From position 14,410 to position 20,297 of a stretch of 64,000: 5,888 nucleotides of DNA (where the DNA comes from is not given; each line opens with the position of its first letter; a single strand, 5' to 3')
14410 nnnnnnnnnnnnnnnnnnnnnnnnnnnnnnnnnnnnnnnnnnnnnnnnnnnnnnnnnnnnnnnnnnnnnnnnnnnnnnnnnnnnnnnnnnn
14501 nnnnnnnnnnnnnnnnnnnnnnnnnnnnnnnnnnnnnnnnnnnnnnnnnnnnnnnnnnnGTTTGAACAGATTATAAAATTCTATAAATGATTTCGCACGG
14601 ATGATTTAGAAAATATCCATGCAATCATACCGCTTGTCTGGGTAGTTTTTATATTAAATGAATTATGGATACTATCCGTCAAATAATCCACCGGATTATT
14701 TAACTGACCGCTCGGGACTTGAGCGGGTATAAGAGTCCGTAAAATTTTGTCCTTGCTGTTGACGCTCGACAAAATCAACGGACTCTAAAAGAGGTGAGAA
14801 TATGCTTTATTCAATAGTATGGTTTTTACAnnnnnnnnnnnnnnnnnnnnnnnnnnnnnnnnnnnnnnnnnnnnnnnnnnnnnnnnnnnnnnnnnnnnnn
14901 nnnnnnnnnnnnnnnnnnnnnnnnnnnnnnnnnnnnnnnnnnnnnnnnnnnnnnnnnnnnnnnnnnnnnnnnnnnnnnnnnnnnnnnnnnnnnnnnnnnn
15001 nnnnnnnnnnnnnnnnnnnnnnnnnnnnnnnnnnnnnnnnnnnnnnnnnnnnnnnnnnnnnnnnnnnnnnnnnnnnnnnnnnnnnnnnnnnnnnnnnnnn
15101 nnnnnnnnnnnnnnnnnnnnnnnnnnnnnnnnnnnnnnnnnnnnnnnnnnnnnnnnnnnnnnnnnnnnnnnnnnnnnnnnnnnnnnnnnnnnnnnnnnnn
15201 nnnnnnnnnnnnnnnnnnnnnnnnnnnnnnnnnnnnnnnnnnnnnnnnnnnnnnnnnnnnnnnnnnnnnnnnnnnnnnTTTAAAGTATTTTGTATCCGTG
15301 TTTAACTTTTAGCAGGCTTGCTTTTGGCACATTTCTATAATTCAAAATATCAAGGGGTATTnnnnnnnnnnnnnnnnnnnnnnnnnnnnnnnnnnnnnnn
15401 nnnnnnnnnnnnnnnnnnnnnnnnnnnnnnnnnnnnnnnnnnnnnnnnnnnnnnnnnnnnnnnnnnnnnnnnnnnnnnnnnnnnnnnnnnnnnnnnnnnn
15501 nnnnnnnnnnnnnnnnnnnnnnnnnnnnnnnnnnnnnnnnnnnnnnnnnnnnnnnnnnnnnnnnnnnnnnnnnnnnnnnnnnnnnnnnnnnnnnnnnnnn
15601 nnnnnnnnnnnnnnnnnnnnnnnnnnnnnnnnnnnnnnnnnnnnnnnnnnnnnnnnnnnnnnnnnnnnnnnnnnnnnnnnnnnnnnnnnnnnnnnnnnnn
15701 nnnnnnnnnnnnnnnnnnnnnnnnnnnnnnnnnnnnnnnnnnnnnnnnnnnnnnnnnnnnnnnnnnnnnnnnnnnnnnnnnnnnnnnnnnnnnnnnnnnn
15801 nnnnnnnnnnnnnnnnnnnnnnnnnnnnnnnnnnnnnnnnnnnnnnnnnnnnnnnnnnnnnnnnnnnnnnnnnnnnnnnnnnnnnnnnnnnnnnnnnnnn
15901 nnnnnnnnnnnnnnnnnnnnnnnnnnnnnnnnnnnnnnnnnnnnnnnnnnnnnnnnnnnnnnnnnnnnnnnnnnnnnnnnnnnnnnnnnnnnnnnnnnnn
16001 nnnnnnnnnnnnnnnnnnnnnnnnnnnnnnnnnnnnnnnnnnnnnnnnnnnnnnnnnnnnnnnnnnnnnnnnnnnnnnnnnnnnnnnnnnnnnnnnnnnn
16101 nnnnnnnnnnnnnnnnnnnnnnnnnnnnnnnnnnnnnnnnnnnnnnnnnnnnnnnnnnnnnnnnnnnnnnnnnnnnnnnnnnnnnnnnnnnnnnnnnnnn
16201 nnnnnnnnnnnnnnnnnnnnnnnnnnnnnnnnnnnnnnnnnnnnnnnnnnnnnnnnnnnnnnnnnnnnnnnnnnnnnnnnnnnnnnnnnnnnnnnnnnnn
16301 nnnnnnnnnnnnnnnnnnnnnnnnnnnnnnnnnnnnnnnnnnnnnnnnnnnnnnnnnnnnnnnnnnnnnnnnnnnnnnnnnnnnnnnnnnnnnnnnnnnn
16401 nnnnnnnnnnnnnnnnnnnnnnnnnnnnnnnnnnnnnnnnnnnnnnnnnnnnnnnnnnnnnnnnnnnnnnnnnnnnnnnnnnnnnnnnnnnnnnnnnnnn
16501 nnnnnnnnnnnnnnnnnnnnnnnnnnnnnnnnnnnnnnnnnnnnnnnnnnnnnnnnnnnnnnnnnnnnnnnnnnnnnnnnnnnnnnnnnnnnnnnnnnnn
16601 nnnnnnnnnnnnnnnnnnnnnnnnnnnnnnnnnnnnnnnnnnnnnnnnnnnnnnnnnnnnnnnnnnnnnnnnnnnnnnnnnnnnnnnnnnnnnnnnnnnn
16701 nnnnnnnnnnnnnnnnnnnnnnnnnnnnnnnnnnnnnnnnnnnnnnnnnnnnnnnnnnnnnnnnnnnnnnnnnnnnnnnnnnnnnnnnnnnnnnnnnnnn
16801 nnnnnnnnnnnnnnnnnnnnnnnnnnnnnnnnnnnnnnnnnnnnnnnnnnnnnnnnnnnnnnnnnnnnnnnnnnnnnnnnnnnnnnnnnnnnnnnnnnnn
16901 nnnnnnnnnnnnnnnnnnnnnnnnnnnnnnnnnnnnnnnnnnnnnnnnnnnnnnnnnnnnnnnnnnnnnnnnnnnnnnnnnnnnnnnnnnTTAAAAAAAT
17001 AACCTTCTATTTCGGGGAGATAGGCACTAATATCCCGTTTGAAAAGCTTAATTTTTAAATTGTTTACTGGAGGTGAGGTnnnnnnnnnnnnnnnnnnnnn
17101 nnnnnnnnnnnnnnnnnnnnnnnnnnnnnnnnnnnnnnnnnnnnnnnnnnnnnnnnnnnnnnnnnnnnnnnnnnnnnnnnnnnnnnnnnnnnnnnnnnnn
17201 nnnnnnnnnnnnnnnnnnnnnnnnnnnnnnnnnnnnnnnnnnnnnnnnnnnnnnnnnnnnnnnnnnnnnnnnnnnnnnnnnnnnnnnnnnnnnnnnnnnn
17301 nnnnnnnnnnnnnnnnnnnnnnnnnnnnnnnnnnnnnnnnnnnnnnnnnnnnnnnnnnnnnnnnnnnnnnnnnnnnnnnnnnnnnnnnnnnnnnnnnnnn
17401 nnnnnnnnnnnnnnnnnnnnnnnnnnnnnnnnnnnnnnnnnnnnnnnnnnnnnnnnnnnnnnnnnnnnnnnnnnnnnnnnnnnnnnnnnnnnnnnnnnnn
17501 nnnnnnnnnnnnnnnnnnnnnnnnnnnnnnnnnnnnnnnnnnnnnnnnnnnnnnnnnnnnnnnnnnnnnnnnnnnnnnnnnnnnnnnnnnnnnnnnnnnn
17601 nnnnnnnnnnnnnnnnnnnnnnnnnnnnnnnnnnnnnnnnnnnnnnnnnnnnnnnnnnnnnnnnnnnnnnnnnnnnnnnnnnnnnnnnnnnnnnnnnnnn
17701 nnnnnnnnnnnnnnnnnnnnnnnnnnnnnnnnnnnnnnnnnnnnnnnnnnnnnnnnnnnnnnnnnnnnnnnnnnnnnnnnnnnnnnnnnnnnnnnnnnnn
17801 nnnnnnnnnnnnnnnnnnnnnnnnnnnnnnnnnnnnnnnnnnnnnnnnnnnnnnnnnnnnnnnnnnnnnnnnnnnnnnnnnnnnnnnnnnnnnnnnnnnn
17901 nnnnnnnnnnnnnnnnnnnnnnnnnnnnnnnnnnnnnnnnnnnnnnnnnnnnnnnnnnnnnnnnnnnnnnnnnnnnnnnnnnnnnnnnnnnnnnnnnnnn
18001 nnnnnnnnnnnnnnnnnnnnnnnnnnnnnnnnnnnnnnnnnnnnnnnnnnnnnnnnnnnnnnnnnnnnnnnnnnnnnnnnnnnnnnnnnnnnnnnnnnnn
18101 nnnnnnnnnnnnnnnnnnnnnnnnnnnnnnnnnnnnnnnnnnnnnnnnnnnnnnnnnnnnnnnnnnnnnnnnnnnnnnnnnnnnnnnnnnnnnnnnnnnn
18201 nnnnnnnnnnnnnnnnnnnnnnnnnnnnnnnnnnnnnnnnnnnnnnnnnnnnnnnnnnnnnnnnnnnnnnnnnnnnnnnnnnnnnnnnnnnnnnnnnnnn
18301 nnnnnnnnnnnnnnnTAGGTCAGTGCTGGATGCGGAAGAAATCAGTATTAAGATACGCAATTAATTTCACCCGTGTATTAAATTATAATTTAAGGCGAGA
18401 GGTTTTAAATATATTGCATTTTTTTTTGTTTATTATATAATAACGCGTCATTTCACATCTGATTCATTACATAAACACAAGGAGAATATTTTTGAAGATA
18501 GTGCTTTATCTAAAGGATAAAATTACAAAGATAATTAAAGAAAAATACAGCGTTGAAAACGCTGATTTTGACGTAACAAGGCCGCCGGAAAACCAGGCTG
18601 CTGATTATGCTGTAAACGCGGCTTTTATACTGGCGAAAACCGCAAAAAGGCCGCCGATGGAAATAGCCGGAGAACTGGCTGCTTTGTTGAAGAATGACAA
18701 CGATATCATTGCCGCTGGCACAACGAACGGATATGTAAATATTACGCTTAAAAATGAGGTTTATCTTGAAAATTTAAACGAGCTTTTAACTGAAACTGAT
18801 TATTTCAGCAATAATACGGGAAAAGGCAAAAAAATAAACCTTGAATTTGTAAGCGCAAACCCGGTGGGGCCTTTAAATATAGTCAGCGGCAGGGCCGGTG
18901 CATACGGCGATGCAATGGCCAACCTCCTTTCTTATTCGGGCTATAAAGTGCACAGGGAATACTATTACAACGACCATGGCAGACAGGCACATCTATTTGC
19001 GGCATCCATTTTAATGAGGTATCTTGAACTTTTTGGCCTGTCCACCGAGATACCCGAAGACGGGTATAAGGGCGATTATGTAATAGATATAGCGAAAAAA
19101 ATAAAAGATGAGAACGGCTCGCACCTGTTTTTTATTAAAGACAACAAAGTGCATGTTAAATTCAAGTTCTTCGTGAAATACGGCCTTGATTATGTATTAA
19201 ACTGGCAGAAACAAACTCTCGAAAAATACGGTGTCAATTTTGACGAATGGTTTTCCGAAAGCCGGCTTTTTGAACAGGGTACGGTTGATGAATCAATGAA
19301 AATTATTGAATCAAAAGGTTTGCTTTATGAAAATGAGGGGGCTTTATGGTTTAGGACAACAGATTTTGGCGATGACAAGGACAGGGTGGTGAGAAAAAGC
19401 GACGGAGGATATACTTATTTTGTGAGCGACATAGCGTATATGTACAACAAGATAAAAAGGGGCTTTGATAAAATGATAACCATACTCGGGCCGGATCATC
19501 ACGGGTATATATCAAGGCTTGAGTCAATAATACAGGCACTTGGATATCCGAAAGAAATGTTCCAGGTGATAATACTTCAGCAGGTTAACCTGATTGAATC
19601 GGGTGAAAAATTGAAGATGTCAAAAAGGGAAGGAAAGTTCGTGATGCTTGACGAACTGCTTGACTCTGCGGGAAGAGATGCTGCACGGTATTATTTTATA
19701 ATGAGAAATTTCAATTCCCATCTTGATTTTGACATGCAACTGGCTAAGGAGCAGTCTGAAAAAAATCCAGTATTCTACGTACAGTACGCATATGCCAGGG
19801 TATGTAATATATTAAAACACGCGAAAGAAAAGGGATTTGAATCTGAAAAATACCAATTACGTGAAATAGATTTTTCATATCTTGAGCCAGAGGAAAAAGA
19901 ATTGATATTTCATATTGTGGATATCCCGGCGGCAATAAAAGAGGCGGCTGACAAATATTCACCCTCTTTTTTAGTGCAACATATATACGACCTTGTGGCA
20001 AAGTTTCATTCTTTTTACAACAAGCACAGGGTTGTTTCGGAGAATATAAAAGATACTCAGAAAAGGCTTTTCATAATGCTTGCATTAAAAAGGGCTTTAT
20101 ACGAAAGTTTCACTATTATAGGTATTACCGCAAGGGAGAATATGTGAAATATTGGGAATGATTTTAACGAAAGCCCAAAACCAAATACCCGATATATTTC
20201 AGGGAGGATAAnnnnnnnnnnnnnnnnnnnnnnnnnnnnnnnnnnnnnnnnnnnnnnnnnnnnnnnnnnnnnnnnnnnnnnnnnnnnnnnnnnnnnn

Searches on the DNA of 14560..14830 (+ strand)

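Call 82: search_rna_families(source=window, start=14560, end=14830, threshold=evalue, max_evalue=10)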
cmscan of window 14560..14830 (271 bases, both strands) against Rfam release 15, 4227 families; matches with E-value up to 10: 5.
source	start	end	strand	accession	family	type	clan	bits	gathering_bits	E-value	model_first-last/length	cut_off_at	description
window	14734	14810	+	RF02797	PssrA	Gene; sRNA;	-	19.6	69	0.35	1-93/93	no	Plasmid-encoded Shigella sRNA A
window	14606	14747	+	RF01239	snR49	Gene; snRNA; snoRNA; HACA-box;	CL00038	16.8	45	0.45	1-170/170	no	Small nucleolar RNA snR49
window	14659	14679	-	RF01114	TMV_UPD-PK1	Cis-reg;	-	15.3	33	2.4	1-22/22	no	Pseudoknot of upstream pseudoknot domain (UPD) of the 3'UTR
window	14733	14802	+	RF02211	ZFAT-AS1_1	Gene; lncRNA;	-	15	80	0.64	1-79/79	no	ZFAT antisense RNA 1 conserved region 1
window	14637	14744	-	RF00125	IS128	Gene; sRNA;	-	12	80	4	1-209/209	no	IS128 RNA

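Call 103: search_dna_similar(query=window:14625-14806:+, collection=plasmids, mode=distant, max_evalue=0.01, max_rows=10)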
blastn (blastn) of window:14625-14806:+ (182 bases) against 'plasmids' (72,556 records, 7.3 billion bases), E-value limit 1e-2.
No match.

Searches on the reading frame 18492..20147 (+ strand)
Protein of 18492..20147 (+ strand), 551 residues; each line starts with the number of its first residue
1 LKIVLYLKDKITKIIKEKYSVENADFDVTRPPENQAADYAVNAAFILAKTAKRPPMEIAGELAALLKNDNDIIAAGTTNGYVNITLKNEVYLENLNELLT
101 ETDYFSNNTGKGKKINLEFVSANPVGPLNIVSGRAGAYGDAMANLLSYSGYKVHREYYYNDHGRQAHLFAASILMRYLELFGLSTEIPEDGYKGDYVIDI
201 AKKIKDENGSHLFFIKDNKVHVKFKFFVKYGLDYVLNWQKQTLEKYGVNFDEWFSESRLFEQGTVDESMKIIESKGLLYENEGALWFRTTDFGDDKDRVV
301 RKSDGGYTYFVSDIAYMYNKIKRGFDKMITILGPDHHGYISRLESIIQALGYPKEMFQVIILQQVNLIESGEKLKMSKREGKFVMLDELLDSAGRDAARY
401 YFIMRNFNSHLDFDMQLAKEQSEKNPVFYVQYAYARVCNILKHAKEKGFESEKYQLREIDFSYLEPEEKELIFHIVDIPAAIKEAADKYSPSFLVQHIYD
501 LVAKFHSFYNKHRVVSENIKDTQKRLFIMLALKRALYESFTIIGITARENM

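Call 36: find_related_loci(query=window:18492-20147:+, collection=genome_contigs, flank=10000)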
Query window:18492-20147:+ (551 aa) in genome_contigs; peptide patterns used: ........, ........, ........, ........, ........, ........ (x = any residue, [..] = any of these).
246 stretches matched a pattern; 35 encode a relative of the query (tblastn E <= 1e-3); 35 distinct loci.
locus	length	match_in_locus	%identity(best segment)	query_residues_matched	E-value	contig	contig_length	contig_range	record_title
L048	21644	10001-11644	55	6-551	0e+0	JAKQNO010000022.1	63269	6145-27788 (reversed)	MAG: bacterium isolate USDV_metabat.159 k141_871297, whole genome shotgun sequence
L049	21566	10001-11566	43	28-551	6e-142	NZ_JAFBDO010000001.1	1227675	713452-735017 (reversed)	Thalassobacillus pellis strain DSM 22784 Ga0454027_01, whole genome shotgun sequence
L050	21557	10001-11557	41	31-551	2e-134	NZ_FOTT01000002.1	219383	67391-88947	Candidatus Frackibacter sp. WG13, whole genome shotgun sequence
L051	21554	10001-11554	41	31-551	1e-132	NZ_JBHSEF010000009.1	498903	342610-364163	Chryseomicrobium palamuruense strain CCUG 59101 platanus_K_17_124_9, whole genome shotgun sequence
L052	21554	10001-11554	41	31-551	1e-131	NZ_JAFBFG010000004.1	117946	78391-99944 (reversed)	Chryseomicrobium aureum strain DSM 105437 Ga0454085_04, whole genome shotgun sequence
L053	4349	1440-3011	42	26-551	2e-132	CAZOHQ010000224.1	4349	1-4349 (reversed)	MAG TPA_asm: uncultured Syntrophaceae bacterium isolate binchicken_co42_435 genome assembly, contig: NODE_41259_length_4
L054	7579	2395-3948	41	31-551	3e-130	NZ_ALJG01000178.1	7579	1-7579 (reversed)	Paenisporosarcina sp. TG20 111.TG20.1_178, whole genome shotgun sequence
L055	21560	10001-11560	42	31-551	7e-134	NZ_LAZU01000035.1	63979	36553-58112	Paenibacillus sp. DMB20 mira_1, whole genome shotgun sequence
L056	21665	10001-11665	37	28-551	4e-117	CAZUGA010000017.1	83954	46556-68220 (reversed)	MAG TPA_asm: uncultured Methylococcaceae bacterium isolate binchicken_co46_509 genome assembly, contig: NODE_420_length_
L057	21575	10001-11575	43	26-551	2e-139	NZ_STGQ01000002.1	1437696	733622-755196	Paenibacillus dokdonensis strain YH-JAE5 JAE5_2, whole genome shotgun sequence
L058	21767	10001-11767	35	4-551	1e-116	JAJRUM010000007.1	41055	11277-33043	MAG: Gammaproteobacteria bacterium isolate Dive96_bin10.186 k141_617220, whole genome shotgun sequence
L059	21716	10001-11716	36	28-551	8e-116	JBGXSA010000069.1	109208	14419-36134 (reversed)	MAG: Moraxella sp. isolate Z2-37_MAG_38 Z2-37__276132, whole genome shotgun sequence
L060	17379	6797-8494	36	2-551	5e-115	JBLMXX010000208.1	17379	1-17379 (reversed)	MAG: Acidobacteriota bacterium isolate MAG244 PRJNA957066_bin26_renamed_207, whole genome shotgun sequence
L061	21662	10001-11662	35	33-551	7e-112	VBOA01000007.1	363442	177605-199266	MAG: Gammaproteobacteria bacterium isolate GP_35 14_0903_02_30cm_scaffold_28, whole genome shotgun sequence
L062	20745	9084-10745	36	33-551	1e-111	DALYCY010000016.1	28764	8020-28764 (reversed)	MAG TPA_asm: Candidatus Aquirickettsiella sp. isolate CTOTU14213 NODE_343_length_28764_cov_4.973144, whole genome shotgu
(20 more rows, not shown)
